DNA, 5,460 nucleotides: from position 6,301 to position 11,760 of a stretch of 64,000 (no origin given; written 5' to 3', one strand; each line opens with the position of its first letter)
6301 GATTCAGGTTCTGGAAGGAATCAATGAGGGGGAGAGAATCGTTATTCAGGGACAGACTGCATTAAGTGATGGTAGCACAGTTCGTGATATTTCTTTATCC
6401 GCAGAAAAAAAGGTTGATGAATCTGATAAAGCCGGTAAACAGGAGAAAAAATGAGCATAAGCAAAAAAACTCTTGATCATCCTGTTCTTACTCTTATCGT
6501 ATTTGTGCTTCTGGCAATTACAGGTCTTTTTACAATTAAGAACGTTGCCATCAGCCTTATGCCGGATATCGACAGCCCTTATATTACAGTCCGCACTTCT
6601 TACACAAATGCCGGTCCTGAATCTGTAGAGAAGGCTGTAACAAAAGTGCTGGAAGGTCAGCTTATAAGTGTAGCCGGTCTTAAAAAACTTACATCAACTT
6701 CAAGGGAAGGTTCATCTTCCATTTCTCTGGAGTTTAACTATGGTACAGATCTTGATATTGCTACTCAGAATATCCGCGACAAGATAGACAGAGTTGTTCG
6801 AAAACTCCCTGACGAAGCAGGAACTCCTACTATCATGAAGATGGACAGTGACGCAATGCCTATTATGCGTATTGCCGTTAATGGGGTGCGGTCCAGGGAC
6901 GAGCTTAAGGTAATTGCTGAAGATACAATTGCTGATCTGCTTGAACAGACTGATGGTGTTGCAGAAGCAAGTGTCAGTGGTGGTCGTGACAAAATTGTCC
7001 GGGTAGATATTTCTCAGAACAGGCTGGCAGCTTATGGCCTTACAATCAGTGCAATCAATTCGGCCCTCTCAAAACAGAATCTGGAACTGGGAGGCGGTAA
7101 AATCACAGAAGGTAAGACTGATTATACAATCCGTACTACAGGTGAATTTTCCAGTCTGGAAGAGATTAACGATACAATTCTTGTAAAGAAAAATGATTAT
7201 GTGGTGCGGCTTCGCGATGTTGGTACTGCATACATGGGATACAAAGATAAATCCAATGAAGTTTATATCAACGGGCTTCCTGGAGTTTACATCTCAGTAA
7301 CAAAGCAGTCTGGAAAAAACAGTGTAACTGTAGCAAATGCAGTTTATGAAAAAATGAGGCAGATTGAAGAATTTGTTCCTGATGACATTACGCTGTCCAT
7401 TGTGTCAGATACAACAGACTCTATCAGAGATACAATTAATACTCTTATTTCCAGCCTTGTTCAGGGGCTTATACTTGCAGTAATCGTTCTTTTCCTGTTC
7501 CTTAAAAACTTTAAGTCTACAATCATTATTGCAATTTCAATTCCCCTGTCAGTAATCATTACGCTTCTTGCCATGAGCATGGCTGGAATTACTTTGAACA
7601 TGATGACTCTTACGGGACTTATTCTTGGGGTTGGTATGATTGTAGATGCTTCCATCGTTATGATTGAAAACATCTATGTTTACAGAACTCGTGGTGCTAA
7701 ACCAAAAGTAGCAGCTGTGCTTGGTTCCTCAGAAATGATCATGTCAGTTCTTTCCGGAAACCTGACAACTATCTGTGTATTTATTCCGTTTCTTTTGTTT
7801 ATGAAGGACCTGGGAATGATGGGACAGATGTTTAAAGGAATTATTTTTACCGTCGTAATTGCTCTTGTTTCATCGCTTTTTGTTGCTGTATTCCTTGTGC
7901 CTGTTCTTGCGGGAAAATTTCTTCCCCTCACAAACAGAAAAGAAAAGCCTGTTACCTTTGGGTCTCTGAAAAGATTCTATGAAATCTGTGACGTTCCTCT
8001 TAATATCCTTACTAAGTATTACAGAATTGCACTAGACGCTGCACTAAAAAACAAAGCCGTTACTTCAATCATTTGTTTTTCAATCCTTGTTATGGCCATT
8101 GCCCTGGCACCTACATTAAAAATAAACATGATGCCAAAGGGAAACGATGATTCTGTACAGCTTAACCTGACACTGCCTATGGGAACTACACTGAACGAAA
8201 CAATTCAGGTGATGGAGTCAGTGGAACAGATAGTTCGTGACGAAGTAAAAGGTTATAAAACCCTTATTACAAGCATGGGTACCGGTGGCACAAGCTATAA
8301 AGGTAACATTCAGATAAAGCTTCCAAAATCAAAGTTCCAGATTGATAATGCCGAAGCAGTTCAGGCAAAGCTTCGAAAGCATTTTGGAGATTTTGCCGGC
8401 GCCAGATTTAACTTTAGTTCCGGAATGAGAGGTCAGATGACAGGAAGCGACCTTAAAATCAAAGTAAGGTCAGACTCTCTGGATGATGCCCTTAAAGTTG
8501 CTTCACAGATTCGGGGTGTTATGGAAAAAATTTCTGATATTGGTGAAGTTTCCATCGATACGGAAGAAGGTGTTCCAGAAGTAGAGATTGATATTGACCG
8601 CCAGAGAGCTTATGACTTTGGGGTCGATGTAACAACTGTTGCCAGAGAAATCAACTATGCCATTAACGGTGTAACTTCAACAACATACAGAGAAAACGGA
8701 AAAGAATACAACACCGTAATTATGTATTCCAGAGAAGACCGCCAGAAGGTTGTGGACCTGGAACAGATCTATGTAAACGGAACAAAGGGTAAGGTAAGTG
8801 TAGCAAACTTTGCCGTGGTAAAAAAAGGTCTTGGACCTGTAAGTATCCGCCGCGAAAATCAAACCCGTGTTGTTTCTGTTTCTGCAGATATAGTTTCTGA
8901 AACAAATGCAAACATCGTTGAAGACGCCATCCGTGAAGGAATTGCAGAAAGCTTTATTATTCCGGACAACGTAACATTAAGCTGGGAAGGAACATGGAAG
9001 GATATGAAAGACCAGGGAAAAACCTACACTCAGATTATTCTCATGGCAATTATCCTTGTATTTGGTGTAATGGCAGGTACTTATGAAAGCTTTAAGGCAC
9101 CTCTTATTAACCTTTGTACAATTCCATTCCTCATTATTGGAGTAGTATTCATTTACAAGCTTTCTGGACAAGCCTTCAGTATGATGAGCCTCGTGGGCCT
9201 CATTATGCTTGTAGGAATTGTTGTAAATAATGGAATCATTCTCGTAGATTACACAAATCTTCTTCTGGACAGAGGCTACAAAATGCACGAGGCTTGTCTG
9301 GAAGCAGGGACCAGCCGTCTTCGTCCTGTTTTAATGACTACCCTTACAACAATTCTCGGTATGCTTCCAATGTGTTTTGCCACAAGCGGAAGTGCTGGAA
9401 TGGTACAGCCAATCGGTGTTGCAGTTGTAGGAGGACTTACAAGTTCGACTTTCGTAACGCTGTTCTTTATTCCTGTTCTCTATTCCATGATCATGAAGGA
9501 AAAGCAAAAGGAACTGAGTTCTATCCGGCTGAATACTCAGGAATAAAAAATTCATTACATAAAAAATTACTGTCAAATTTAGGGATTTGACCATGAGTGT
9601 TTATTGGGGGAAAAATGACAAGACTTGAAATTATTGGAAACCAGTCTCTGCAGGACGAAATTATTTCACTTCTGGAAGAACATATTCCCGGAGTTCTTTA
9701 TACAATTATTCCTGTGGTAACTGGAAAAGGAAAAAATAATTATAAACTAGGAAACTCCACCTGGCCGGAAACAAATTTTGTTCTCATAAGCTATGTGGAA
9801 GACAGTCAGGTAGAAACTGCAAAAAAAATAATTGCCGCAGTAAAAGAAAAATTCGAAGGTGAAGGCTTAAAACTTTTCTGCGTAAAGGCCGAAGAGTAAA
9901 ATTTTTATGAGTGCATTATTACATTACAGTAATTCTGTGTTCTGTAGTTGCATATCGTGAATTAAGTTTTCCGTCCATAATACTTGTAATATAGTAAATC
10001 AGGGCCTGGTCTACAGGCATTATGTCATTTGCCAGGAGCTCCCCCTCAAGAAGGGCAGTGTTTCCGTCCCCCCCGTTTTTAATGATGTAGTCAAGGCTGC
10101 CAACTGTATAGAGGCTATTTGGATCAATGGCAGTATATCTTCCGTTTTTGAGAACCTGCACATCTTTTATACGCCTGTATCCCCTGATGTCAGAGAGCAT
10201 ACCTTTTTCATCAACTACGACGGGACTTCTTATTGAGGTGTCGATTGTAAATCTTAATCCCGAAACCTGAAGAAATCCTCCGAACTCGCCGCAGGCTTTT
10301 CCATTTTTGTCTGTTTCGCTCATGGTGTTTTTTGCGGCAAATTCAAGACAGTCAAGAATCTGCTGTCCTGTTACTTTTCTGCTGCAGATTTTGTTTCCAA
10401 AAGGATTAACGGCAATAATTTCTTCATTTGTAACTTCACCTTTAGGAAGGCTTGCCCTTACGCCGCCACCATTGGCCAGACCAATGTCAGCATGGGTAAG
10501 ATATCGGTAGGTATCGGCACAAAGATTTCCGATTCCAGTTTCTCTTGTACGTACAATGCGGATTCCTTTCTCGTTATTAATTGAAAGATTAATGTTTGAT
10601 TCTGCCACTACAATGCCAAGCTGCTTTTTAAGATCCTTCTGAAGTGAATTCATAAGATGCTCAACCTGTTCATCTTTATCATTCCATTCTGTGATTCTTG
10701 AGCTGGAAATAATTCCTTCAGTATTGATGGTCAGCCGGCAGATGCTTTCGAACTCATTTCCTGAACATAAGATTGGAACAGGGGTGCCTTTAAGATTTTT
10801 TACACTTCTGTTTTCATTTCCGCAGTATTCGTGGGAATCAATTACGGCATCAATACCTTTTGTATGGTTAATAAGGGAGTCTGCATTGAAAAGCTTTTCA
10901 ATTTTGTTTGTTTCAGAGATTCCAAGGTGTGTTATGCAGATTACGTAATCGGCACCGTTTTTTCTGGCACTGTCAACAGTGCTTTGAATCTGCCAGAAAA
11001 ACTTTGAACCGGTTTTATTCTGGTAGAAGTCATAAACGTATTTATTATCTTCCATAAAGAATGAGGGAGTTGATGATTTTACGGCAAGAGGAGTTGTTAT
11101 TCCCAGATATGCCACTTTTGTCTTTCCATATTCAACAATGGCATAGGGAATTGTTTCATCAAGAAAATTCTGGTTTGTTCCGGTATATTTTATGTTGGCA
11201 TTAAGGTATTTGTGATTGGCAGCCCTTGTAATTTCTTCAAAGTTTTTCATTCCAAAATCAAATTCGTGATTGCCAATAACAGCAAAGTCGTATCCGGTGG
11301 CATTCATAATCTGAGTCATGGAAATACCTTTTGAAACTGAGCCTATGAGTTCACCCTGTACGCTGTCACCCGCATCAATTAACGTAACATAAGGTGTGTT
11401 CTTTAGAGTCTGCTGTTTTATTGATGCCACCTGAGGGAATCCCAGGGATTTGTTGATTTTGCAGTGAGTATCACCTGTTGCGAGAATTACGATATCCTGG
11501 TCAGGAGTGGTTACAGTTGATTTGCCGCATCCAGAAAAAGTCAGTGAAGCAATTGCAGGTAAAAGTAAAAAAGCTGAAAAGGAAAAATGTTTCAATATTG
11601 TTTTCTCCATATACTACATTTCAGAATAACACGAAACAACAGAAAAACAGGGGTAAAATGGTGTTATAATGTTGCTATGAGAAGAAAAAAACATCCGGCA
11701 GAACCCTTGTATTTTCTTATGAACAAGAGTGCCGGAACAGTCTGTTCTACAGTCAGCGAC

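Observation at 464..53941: Five dispersed elements conserved in structure rather than sequence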

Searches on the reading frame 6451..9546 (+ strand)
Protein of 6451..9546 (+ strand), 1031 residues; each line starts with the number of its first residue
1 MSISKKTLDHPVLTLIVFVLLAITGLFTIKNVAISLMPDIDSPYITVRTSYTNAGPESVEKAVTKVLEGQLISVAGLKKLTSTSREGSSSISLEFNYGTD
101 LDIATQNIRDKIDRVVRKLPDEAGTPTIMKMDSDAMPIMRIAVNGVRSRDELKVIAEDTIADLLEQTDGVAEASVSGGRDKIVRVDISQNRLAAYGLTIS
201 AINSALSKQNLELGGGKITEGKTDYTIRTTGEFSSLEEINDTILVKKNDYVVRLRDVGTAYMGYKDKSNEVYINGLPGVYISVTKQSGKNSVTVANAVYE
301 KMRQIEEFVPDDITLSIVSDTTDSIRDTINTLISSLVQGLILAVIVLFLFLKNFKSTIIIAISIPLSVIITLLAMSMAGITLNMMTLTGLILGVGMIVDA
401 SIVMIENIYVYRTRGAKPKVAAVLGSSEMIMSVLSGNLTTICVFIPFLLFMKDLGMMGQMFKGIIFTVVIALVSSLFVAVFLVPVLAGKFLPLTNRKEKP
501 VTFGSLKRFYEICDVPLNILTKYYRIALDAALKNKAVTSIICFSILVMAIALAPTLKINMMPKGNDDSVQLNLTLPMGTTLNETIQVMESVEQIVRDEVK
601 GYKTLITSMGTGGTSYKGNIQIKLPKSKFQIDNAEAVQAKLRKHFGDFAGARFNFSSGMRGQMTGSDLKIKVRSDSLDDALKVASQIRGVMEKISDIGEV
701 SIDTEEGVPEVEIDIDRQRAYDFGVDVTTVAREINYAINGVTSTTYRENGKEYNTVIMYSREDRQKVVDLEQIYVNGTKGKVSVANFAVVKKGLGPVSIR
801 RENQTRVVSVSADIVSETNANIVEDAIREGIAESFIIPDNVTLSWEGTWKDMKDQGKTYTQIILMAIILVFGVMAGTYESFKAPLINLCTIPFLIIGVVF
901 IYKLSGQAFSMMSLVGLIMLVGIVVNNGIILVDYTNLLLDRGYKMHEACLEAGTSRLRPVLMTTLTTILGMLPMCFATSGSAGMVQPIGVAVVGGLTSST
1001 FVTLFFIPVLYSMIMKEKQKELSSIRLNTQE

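Call 19: search_protein_families(library=pfam, proteins=[window:6451-9546:+])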
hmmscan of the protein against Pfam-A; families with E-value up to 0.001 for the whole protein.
window:6451-9546:+ (1031 aa): 1 family
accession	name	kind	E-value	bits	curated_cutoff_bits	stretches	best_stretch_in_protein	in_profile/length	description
PF00873.25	ACR_tran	-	4.4e-236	786.6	28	1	4-1014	2-1020/1021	AcrB/AcrD/AcrF family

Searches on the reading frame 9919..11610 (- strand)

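Call 19: search_protein_families(library=pfam, proteins=[window:9919-11610:-])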
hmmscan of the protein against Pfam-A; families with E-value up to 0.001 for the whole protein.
window:9919-11610:- (563 aa): 3 families
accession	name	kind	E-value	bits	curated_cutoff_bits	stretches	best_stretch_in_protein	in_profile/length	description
PF02872.23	5_nucleotid_C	-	2.1e-33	116.1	23.6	1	350-520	14-156/158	5'-nucleotidase, C-terminal domain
PF09587.15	PGA_cap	-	3.5e-10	40.3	27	1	98-260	69-229/255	Bacterial capsule synthesis protein PGA_cap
PF00149.33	Metallophos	-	6.7e-08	33.6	21.5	1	41-261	2-188/191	Calcineurin-like phosphoesterase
